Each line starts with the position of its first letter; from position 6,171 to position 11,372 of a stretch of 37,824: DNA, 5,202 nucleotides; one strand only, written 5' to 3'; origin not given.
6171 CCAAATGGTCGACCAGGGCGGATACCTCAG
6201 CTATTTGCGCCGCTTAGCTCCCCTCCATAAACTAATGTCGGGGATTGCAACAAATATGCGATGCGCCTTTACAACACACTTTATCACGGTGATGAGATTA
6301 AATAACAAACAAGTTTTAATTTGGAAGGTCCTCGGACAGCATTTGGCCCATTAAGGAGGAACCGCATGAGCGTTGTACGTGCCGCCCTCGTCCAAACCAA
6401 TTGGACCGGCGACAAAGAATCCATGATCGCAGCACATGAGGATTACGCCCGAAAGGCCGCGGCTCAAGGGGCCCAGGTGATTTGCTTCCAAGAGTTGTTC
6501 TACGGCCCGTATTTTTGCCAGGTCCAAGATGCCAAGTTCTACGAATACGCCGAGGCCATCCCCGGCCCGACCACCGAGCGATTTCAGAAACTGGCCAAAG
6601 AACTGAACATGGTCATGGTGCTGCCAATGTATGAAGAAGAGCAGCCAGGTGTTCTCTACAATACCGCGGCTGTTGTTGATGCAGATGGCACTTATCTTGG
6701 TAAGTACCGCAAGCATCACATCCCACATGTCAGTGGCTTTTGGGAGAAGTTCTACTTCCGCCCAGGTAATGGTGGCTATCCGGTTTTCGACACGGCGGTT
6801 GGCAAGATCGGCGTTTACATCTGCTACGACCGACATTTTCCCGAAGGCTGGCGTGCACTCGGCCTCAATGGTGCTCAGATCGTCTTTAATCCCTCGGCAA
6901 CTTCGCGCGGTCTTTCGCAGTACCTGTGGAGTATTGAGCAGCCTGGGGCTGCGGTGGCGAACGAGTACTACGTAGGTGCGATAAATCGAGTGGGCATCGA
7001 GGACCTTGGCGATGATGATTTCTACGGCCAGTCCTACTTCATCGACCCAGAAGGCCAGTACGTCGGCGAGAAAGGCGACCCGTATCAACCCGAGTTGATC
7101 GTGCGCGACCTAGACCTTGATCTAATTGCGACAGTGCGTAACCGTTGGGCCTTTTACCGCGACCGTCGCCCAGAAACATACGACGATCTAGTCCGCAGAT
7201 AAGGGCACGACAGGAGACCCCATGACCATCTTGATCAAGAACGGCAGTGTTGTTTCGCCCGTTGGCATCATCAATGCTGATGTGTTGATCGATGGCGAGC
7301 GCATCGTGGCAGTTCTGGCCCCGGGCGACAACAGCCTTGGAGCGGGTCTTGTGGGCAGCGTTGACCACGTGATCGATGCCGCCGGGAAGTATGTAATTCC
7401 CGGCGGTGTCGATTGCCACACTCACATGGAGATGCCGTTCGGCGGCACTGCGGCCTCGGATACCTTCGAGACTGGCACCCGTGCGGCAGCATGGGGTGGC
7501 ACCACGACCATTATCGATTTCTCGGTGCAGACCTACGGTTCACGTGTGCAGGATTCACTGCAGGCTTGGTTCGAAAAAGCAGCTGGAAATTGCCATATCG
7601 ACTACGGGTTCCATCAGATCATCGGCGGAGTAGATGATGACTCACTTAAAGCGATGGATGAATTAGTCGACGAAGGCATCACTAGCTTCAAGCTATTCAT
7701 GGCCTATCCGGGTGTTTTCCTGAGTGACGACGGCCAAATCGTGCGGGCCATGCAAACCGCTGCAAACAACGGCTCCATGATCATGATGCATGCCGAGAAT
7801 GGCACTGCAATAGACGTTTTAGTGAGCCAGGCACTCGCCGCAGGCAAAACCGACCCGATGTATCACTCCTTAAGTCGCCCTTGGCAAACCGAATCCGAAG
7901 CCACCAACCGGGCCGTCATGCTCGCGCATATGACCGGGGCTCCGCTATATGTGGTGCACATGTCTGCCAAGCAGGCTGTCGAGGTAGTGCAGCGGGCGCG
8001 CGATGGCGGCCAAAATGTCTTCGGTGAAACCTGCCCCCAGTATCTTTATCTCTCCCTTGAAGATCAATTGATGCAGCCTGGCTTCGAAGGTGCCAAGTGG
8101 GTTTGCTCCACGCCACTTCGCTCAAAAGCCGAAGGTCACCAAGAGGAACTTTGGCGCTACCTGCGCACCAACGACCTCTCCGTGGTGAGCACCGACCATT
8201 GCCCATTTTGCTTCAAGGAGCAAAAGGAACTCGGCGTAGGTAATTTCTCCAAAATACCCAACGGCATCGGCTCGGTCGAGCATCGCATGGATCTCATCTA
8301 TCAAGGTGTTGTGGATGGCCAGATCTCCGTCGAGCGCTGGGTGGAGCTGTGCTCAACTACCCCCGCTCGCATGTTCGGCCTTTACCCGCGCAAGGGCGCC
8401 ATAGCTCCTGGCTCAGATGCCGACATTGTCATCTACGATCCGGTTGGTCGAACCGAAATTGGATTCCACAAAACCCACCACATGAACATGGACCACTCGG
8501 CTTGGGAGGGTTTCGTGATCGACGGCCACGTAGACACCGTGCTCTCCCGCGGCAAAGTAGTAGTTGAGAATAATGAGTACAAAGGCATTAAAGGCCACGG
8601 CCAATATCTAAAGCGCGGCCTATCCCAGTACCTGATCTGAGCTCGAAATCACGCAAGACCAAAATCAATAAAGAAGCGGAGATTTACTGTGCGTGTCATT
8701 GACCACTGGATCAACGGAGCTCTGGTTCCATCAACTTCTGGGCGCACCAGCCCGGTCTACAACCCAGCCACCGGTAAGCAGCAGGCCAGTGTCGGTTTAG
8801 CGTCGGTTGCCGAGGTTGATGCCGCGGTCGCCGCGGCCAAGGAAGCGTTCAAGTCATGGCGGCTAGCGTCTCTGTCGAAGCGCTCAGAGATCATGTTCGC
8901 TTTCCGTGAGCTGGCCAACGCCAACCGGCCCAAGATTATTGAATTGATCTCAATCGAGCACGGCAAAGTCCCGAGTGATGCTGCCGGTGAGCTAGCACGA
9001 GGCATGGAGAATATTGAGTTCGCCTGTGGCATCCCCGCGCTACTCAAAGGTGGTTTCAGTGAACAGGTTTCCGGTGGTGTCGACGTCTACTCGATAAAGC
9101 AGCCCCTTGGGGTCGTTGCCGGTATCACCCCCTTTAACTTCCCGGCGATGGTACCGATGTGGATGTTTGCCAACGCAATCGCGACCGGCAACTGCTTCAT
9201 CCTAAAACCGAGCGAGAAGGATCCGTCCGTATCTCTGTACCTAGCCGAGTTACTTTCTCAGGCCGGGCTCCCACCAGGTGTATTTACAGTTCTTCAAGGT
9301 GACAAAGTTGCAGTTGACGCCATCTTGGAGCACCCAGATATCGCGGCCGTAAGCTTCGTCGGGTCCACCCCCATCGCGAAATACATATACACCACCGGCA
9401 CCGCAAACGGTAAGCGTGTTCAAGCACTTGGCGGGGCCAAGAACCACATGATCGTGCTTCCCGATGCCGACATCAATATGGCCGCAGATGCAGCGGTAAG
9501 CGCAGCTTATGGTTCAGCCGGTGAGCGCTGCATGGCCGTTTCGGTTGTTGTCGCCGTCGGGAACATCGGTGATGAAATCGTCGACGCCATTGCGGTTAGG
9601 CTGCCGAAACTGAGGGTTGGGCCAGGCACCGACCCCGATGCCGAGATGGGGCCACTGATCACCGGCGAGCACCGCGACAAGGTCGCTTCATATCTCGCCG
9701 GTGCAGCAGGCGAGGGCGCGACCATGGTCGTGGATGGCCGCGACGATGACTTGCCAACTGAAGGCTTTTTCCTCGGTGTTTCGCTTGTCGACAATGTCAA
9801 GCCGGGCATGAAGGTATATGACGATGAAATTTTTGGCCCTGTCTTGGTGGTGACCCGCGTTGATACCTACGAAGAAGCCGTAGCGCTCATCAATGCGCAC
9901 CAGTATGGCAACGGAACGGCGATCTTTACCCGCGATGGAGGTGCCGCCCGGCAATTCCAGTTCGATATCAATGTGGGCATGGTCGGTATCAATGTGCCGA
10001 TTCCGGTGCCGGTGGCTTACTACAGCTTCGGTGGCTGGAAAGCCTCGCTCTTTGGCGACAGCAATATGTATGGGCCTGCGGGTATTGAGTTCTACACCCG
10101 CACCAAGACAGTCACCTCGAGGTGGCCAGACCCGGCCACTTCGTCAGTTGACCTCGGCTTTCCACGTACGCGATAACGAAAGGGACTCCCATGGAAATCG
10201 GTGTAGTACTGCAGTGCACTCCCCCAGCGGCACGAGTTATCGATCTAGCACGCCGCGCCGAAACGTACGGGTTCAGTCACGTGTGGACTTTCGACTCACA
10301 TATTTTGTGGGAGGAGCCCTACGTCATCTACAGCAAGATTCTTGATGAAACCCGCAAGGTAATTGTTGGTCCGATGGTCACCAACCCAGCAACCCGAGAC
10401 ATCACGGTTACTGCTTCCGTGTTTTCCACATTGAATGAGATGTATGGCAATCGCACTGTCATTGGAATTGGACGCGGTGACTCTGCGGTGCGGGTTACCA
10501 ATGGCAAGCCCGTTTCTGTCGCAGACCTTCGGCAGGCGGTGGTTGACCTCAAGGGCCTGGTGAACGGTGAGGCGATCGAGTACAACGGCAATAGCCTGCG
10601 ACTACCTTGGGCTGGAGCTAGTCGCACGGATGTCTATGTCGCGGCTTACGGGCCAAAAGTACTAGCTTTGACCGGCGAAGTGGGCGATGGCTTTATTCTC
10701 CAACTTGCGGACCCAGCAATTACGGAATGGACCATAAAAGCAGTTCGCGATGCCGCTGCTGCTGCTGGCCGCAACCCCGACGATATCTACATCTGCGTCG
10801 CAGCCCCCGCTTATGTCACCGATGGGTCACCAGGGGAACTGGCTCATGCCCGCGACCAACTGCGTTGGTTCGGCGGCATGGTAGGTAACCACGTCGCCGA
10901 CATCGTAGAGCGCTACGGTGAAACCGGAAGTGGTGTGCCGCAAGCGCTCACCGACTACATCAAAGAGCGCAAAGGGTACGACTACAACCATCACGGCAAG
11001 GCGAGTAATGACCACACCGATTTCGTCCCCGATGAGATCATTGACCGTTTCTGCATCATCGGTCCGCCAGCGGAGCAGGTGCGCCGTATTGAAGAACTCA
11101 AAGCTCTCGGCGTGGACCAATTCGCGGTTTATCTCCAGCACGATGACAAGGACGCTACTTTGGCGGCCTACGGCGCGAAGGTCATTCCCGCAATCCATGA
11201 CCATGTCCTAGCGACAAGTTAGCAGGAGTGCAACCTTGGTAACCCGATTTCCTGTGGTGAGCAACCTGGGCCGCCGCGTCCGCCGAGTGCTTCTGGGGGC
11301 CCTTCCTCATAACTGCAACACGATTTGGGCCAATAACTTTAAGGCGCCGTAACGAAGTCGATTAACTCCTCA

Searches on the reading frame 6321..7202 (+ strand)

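Call 13: search_protein_families(library=pfam, proteins=[window:6321-7202:+], max_evalue=0.001)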
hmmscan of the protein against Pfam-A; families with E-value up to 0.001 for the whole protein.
window:6321-7202:+ (293 aa): 1 family
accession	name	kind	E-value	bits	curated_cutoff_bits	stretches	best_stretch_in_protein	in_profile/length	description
PF00795.27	CN_hydrolase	-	9e-70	235.4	23.2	1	20-273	1-255/256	Carbon-nitrogen hydrolase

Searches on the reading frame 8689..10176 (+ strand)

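Call 13: search_protein_families(library=pfam, proteins=[window:8689-10176:+], max_evalue=0.001)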
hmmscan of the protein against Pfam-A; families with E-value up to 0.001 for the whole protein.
window:8689-10176:+ (495 aa): 2 families
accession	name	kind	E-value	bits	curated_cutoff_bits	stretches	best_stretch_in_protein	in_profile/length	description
PF00171.27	Aldedh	-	6.3e-138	460.6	23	1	15-475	4-461/461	Aldehyde dehydrogenase family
PF05893.19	LuxC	-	2.1e-05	24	21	1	133-268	82-219/401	Acyl-CoA reductase (LuxC)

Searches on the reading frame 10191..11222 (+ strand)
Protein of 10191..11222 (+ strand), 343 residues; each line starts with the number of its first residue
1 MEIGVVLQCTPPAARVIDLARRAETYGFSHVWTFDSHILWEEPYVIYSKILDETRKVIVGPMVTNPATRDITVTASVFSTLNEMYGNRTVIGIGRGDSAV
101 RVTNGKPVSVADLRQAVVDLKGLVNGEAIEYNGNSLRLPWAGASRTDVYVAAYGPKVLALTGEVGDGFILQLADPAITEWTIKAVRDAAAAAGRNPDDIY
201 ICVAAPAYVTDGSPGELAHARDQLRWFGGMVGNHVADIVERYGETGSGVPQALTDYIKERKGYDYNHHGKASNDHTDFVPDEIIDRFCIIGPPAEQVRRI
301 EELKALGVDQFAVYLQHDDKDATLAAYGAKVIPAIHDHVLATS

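Call 13: search_protein_families(library=pfam, proteins=[window:10191-11222:+], max_evalue=0.001)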
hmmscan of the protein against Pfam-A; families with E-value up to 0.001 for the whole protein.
window:10191-11222:+ (343 aa): 1 family
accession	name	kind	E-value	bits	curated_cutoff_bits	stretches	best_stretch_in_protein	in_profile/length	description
PF00296.26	Bac_luciferase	-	3.1e-56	191.5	27.9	1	11-310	20-314/314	Luciferase-like monooxygenase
